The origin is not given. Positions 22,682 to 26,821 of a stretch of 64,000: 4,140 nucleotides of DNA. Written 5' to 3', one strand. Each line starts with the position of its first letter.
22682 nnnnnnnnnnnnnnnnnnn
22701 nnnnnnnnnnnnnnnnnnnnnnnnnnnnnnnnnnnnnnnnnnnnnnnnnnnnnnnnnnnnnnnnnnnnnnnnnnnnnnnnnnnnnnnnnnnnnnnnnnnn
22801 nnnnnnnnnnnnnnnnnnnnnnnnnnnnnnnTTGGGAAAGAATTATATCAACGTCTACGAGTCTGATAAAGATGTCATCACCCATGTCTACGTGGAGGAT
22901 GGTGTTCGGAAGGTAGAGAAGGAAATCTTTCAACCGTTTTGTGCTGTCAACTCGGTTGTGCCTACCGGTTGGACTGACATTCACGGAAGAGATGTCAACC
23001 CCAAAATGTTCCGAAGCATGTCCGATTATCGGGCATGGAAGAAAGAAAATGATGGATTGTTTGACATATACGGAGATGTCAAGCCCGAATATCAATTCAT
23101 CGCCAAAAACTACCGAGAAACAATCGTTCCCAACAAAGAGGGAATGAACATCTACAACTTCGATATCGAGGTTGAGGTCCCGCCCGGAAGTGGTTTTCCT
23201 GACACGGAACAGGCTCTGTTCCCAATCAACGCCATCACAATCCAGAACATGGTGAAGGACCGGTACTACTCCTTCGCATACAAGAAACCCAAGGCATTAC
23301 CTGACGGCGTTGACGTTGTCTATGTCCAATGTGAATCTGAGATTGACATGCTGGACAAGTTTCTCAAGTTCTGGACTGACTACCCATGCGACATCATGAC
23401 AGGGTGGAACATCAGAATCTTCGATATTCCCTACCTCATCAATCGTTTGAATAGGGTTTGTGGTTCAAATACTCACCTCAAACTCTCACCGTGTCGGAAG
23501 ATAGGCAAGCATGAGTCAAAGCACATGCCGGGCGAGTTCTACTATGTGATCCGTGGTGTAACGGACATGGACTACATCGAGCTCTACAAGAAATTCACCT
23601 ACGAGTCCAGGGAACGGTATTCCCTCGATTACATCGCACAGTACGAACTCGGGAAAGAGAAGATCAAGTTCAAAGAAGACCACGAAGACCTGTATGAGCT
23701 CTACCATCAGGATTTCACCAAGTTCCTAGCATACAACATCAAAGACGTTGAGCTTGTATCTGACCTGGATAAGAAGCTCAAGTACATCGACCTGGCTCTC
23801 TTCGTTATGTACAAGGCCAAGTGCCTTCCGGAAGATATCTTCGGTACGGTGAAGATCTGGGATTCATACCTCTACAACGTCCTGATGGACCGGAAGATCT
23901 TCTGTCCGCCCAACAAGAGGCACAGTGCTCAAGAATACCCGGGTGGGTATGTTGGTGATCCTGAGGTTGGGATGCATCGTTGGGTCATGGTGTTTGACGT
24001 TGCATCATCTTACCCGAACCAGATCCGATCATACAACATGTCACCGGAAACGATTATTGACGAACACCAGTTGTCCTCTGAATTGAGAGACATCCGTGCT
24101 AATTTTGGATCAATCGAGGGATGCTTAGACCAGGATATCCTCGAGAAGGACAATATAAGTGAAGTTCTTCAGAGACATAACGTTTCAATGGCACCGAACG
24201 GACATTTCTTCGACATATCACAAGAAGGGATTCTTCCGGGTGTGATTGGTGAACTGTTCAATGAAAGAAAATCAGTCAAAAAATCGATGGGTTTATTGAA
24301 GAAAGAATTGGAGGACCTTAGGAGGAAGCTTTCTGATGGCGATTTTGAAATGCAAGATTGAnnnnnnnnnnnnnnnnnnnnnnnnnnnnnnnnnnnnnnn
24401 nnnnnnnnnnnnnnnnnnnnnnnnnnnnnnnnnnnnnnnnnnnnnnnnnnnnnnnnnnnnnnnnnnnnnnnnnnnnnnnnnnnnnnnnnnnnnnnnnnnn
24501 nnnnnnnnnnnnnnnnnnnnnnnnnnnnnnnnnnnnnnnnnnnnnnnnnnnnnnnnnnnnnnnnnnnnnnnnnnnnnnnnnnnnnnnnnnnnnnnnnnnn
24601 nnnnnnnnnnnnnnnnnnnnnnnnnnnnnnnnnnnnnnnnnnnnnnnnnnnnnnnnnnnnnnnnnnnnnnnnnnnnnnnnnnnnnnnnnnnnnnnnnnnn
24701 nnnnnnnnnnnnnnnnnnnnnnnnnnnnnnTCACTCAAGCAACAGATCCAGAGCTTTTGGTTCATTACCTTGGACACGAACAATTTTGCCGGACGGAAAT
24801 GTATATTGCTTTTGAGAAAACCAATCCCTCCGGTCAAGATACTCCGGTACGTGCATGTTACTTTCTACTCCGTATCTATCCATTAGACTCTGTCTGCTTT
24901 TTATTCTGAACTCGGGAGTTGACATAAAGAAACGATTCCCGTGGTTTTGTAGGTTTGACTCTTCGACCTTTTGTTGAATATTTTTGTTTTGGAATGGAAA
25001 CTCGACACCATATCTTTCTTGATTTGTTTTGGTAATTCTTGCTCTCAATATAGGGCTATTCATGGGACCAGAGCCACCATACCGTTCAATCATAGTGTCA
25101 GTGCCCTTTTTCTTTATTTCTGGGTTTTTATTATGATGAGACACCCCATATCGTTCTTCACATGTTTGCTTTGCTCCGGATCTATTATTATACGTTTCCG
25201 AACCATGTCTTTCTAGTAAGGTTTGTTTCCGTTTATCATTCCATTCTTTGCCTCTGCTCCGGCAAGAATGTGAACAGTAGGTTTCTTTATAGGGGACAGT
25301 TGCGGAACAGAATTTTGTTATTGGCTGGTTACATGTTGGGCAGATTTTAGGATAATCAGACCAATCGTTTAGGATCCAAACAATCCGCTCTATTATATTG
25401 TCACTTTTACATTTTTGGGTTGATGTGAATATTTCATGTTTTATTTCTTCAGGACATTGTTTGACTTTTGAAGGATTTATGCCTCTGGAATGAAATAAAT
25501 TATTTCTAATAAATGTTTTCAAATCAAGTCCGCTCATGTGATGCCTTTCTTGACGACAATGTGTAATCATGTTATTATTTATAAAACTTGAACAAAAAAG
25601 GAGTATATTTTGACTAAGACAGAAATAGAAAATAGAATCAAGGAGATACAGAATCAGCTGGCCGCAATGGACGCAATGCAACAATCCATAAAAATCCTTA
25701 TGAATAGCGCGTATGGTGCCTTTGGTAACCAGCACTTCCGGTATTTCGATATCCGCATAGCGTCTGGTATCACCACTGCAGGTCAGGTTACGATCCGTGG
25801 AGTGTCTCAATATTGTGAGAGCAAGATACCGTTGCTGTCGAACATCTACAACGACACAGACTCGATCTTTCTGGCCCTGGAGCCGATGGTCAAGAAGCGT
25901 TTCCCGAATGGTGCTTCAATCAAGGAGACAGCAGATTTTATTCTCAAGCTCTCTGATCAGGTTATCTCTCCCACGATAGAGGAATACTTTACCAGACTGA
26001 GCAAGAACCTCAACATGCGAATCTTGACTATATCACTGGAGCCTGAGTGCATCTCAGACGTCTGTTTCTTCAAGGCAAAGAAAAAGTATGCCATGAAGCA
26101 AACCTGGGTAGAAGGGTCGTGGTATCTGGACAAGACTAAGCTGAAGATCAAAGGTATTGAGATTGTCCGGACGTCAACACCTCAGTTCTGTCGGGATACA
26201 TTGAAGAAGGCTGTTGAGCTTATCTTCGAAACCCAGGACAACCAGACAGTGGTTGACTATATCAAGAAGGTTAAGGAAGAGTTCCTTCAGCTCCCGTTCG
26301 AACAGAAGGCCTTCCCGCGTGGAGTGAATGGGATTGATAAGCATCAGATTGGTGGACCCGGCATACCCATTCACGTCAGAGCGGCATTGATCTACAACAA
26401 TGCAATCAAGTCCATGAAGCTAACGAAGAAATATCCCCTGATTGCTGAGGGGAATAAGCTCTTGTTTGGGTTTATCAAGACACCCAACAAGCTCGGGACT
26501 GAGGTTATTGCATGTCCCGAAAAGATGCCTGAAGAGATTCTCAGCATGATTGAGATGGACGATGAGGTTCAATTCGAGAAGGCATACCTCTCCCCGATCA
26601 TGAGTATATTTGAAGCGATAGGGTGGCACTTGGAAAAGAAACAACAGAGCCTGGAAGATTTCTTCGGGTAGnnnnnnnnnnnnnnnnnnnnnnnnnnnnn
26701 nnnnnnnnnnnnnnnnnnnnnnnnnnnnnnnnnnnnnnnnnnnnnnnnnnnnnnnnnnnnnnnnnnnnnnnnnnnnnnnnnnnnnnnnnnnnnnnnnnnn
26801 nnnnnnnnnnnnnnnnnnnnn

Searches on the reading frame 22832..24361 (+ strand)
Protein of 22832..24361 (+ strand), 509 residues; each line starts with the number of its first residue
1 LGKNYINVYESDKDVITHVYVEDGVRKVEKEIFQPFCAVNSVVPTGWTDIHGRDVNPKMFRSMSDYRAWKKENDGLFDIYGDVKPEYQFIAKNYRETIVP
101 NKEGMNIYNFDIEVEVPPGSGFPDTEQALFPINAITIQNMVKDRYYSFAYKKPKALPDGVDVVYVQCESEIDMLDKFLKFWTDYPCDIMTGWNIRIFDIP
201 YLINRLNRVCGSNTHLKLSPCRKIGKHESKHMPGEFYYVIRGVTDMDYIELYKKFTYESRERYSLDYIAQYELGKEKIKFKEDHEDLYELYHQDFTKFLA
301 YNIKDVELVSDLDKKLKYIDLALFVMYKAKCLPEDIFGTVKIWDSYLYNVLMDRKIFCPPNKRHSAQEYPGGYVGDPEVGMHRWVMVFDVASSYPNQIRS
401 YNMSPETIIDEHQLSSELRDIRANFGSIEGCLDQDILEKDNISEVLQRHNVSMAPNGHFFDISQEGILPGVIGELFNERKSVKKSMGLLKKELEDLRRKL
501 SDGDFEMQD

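Call 30: search_protein_families(library=pfam, proteins=[window:22832-24361:+], max_evalue=0.01)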
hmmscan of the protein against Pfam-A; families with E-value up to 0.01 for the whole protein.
window:22832-24361:+ (509 aa): 2 families
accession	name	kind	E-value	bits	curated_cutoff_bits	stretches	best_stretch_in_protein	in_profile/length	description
PF03104.25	DNA_pol_B_exo1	-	8e-20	71.7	23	1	36-268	14-242/242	DNA polymerase family B, exonuclease domain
PF00136.26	DNA_pol_B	-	1.7e-15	57.2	23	1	347-489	19-141/453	DNA polymerase family B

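Call 31: search_protein_families(library=phrogs, proteins=[window:22832-24361:+], max_evalue=0.001)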
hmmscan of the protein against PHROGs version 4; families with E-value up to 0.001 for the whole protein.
window:22832-24361:+ (509 aa): 5 families
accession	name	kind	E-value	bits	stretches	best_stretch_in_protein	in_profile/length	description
phrog_262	-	DNA, RNA and nucleotide metabolism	4.3e-136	456.1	1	3-498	8-495/856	DNA polymerase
phrog_2062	-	DNA, RNA and nucleotide metabolism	7.1e-131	438.2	1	4-500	4-496/502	DNA polymerase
phrog_3011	-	DNA, RNA and nucleotide metabolism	1.7e-13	51.2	1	257-330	335-413/576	DNA polymerase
phrog_15725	-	DNA, RNA and nucleotide metabolism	4.9e-07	31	0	385-413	8-37/159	DNA polymerase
phrog_403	-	DNA, RNA and nucleotide metabolism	3.4e-06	27.2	1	91-315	51-245/321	DNA polymerase exonuclease subunit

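Call 75: search_dna_similar(query=window:22832-24361:+, collection=phages, mode=protein, max_rows=12)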
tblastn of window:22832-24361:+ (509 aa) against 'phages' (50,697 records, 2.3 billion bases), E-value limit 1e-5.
Records with a match: 2672; places in all: 2673; records where one place covers at least 80% of the query: 2249.
Best place of each record, by identity: <60% 2672.
By first word of the organism name: Escherichia 676; Synechococcus 377; Klebsiella 334; Salmonella 201; Vibrio 136; Aeromonas 92; Shigella 89; Acinetobacter 71; Cyanophage 61; Enterobacter 59; and 66 more.
By host as written in the record: - 469; Escherichia coli 281; Klebsiella pneumoniae 115; Synechococcus 107; Synechococcus sp. 38; Aeromonas salmonicida 38; Escherichia coli O157:H7 38; Salmonella enterica 30; and 586 more.
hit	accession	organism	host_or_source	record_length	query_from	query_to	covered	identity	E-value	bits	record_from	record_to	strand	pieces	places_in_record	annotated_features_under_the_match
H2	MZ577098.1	Methylophilales phage Melnitz-3 EXVC039M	Methylophilales_sp._H5P1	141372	21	486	92%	38.8%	1e-81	283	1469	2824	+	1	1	DNA polymerase B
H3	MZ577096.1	Methylophilales phage Melnitz-2 EXVC040M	Methylophilales_sp._H5P1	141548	21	486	92%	38.8%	1e-81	283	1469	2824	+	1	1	DNA polymerase B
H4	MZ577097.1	Methylophilales phage Melnitz EXVC044M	Methylophilales_sp._H5P1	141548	21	486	92%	38.8%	1e-81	283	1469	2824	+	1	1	DNA polymerase B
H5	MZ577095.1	Methylophilales phage Melnitz-1 EXVC043M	Methylophilales_sp._H5P1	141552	21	486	92%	38.8%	1e-81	283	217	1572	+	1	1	hypothetical protein (x2)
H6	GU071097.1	Synechococcus phage S-SSM5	Synechococcus sp. WH8102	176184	1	486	95%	35.2%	9e-79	274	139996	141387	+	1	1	gp43: DNA polymerase | hypothetical protein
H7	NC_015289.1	Synechococcus phage S-SSM5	Synechococcus sp. WH8102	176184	1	486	95%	35.2%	9e-79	274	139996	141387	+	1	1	gp43: DNA polymerase | hypothetical protein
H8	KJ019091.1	Synechococcus phage ACG-2014f_Syn7803US26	-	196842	2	486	95%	35.2%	2e-79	276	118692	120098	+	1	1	DNA polymerase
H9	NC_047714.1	Synechococcus phage ACG-2014f_Syn7803US26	-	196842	2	486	95%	35.2%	2e-79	276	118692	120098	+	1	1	DNA polymerase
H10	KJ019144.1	Synechococcus phage ACG-2014f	-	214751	2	486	95%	35.2%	2e-79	276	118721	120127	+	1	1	DNA polymerase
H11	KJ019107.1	Synechococcus phage ACG-2014f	-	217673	2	486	95%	35.2%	2e-79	276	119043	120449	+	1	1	DNA polymerase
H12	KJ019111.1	Synechococcus phage ACG-2014f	-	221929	2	486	95%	35.2%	2e-79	276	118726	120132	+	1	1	DNA polymerase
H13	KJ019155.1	Synechococcus phage ACG-2014f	-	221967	2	486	95%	35.2%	2e-79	276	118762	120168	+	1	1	DNA polymerase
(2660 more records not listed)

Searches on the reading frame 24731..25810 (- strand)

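Call 86: search_protein_families(library=pfam, proteins=[window:24731-25810:-], max_evalue=0.01)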
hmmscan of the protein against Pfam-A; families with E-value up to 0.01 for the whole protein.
window:24731-25810:- (359 aa): 1 family
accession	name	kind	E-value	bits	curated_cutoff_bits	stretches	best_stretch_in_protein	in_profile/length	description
PF24308.1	DUF7487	-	1.2e-39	137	27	2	213-358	3-150/220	Family of unknown function (DUF7487)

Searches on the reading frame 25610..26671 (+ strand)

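Call 30: search_protein_families(library=pfam, proteins=[window:25610-26671:+], max_evalue=0.01)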
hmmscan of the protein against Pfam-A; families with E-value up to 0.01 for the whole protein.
window:25610-26671:+ (353 aa): 2 families
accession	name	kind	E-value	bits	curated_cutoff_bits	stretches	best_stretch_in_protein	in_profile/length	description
PF00136.26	DNA_pol_B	-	3.8e-17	62.7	23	1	5-224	133-347/453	DNA polymerase family B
PF20286.3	divDNApol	-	0.00038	19.2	25.7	1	80-219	396-537/705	Divergent Family B DNA polymerase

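Call 31: search_protein_families(library=phrogs, proteins=[window:25610-26671:+], max_evalue=0.001)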
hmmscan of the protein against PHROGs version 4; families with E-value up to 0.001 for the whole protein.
window:25610-26671:+ (353 aa): 5 families
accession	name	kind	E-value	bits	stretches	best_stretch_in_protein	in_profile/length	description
phrog_262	-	DNA, RNA and nucleotide metabolism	1.9e-95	321.7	1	8-353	497-852/856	DNA polymerase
phrog_1918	-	DNA, RNA and nucleotide metabolism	1.2e-85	288.9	1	1-353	16-381/382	DNA polymerase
phrog_2927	-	DNA, RNA and nucleotide metabolism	9.7e-11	41.8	1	80-220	401-543/710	DNA polymerase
phrog_27191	-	DNA, RNA and nucleotide metabolism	1.2e-10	42.4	1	21-74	40-93/230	DNA polymerase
phrog_1252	-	DNA, RNA and nucleotide metabolism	0.00025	20.7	1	19-87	394-461/663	DNA polymerase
